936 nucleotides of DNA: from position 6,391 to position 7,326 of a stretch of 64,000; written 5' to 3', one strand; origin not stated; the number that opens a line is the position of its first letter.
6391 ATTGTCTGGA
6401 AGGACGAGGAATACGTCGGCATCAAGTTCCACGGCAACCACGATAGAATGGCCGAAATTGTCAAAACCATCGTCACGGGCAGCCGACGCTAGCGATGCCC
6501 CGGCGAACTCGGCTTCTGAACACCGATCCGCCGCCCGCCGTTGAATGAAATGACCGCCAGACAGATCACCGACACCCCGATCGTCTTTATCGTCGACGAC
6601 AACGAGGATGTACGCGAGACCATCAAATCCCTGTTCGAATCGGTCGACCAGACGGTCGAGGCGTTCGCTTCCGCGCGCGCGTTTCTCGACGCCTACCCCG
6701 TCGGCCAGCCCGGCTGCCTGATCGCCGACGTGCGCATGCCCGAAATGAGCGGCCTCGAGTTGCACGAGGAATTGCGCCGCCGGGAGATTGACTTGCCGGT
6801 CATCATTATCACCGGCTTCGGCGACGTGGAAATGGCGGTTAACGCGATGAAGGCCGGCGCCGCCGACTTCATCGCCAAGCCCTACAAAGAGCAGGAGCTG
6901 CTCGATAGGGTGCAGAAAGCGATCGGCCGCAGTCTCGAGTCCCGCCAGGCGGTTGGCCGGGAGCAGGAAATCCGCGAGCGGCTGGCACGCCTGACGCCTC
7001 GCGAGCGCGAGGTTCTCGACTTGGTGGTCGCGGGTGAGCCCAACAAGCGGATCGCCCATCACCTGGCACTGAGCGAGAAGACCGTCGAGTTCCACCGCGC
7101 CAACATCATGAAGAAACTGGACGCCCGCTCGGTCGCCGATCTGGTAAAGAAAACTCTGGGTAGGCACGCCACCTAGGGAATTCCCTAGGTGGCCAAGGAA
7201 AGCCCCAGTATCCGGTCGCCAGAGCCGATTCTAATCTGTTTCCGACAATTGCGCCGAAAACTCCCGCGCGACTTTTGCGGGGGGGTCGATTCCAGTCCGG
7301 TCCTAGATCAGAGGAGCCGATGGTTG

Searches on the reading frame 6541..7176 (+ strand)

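Call 34: search_protein_families(library=pfam, proteins=[window:6541-7176:+], max_evalue=0.0001)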
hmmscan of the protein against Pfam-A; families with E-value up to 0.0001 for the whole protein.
window:6541-7176:+ (211 aa): 3 families
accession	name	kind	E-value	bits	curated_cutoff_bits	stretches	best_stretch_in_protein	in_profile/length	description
PF00072.30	Response_reg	-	9.3e-31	106.7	30.2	1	15-125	1-111/111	Response regulator receiver domain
PF00196.25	GerE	-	1.3e-20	73.2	23.5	1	150-203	2-55/57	Bacterial regulatory proteins, luxR family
PF08281.18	Sigma70_r4_2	-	3.2e-08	33.5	25.7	1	142-193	2-54/54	Sigma-70, region 4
